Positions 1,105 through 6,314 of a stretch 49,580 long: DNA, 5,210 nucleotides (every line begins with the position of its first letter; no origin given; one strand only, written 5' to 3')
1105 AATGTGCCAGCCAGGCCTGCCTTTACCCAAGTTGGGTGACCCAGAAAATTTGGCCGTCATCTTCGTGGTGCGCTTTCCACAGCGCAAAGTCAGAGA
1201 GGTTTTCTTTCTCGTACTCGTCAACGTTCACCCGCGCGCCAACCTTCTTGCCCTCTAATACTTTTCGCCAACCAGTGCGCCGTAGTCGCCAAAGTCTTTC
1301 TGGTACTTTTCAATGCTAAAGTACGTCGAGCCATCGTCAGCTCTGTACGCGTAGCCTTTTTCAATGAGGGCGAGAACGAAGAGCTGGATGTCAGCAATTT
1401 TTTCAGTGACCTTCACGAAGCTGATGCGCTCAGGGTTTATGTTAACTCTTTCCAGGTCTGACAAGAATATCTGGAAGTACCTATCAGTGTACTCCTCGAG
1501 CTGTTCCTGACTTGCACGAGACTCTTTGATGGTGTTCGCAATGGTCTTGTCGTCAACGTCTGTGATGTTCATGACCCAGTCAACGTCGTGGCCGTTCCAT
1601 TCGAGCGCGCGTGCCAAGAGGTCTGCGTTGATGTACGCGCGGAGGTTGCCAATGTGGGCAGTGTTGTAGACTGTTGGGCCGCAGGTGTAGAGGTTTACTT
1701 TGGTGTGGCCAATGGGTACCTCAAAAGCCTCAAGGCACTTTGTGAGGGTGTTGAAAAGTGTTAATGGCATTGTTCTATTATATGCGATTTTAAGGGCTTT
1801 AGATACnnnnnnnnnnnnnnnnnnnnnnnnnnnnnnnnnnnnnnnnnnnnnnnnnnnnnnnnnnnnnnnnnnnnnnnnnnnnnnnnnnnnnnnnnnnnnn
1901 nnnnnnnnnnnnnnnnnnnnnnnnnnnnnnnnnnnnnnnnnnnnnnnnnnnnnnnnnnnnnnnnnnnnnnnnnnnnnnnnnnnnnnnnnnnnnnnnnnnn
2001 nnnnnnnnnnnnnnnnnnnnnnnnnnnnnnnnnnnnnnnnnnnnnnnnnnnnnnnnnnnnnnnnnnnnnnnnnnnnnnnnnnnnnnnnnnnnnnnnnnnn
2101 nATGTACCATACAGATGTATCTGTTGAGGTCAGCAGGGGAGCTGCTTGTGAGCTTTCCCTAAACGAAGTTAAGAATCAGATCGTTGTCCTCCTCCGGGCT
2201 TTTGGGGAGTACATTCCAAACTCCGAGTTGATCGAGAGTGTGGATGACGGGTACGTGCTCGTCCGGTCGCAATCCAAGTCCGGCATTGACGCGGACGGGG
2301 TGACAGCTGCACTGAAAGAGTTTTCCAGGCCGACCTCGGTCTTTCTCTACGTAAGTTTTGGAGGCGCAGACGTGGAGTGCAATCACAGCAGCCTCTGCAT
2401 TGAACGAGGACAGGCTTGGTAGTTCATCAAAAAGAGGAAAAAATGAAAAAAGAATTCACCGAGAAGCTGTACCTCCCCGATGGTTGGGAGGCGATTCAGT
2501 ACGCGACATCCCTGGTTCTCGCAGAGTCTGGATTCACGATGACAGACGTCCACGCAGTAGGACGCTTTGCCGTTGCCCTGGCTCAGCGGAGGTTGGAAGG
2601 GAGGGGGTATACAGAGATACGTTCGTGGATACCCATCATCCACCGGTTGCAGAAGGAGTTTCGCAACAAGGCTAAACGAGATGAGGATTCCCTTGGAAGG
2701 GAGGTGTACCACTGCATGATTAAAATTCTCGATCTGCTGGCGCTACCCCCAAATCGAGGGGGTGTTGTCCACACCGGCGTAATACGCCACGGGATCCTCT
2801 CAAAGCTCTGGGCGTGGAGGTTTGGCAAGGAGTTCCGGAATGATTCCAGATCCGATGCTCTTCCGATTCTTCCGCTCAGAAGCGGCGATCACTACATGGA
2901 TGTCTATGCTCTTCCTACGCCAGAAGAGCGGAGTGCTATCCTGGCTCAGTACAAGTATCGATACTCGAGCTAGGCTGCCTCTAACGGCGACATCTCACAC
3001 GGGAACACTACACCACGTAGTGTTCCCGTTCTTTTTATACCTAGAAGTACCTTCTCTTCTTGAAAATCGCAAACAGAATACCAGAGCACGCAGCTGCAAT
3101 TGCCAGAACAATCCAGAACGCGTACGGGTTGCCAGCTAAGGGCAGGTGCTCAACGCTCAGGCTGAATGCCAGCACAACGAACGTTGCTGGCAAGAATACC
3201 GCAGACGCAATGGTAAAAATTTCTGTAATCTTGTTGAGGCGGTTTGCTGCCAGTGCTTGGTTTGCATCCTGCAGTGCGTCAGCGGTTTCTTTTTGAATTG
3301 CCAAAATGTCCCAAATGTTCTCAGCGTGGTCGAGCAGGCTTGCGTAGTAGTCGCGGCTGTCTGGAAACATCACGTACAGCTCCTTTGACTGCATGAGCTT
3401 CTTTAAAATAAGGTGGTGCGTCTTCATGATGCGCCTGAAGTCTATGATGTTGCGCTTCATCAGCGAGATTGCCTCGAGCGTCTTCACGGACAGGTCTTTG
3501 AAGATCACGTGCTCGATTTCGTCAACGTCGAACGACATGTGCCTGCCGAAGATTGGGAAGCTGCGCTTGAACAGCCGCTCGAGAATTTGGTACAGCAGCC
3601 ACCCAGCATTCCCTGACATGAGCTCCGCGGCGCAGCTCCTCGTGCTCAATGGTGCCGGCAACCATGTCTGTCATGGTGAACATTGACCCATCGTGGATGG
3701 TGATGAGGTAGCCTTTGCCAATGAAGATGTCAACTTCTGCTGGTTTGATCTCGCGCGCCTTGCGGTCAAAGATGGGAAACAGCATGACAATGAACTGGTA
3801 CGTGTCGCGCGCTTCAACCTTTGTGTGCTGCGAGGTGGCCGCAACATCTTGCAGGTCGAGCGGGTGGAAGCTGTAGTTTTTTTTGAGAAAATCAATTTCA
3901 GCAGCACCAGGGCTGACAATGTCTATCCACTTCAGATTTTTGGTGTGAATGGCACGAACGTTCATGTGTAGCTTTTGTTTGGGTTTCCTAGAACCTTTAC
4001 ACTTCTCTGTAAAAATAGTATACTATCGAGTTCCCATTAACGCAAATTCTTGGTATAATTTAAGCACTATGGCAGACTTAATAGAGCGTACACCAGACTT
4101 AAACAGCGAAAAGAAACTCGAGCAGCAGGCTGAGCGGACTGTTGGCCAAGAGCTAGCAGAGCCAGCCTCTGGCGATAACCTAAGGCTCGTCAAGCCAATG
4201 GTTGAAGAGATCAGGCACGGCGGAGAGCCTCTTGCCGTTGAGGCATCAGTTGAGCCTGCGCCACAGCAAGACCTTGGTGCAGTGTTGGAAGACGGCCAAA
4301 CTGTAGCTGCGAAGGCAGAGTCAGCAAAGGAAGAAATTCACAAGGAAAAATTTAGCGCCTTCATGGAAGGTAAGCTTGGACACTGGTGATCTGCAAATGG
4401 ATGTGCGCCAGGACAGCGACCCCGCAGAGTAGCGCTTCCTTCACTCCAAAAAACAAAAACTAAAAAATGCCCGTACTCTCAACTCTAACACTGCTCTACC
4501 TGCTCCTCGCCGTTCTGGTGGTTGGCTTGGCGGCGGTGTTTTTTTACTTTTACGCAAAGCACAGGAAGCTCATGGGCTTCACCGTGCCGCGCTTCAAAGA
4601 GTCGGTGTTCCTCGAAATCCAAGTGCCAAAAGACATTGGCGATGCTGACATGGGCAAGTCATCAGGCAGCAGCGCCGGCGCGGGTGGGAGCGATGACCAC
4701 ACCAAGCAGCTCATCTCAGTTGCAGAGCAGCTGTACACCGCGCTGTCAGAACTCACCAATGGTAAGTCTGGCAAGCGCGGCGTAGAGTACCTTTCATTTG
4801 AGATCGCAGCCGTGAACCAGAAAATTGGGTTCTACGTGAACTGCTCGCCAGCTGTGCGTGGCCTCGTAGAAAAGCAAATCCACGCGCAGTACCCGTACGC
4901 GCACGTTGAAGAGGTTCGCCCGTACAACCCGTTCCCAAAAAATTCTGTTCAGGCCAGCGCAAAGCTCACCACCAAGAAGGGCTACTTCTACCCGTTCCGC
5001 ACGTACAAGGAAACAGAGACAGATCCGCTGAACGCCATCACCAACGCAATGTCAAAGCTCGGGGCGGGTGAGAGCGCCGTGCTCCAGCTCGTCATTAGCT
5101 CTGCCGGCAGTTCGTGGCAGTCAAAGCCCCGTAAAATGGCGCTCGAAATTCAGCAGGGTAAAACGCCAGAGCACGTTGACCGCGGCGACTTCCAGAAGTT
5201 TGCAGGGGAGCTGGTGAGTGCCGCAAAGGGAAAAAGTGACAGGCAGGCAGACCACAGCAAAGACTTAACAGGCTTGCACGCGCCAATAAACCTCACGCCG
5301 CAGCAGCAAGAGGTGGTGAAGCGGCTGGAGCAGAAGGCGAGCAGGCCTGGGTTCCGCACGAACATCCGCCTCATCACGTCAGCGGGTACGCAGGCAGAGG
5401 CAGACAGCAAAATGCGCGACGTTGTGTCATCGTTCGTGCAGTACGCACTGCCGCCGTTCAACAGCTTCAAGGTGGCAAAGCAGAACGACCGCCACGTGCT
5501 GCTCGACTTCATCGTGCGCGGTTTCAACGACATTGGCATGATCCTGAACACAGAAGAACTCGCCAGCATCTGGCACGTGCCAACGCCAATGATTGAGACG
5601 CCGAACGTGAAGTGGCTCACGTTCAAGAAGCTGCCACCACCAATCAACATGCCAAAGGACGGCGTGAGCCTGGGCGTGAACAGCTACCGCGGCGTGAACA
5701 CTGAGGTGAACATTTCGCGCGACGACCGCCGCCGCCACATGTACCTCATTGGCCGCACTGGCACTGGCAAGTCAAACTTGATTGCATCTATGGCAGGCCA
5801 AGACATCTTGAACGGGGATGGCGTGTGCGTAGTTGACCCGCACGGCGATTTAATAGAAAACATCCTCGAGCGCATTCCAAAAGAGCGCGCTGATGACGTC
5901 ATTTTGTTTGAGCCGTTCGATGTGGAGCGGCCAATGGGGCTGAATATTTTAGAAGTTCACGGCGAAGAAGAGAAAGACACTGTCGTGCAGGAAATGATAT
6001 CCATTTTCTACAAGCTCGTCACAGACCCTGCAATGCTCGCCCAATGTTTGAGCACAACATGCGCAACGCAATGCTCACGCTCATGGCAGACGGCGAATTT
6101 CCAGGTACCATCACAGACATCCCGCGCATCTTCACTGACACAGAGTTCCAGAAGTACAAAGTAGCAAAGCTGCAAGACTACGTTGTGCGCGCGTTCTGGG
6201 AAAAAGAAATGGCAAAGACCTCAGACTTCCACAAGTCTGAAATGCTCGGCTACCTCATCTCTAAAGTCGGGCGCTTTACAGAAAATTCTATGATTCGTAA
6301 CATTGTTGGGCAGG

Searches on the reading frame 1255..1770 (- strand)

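Call 52: search_protein_families(library=pfam, proteins=[window:1255-1770:-], max_evalue=0.0001)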
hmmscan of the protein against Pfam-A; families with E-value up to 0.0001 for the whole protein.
window:1255-1770:- (171 aa): 2 families
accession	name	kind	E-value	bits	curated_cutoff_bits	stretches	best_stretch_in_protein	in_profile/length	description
PF01406.26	tRNA-synt_1e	-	2.1e-36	126.3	27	1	18-158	3-138/301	tRNA synthetases class I (C) catalytic domain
PF09334.17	tRNA-synt_1g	-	8.3e-08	31.8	20.1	1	34-150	10-122/391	tRNA synthetases class I (M)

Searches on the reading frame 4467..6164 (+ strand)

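Call 51: search_protein_families(library=pfam, proteins=[window:4467-6164:+], max_evalue=0.0001)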
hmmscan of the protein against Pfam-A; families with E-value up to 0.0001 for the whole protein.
window:4467-6164:+ (565 aa): 2 families
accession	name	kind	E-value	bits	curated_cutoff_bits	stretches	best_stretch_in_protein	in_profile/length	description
PF10412.15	TrwB_AAD_bind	-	1.1e-06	28.3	20.5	1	414-512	7-99/387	Type IV secretion-system coupling protein DNA-binding domain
PF01935.23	DUF87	-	4.5e-06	27.3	23.2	1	422-461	23-63/220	Helicase HerA, central domain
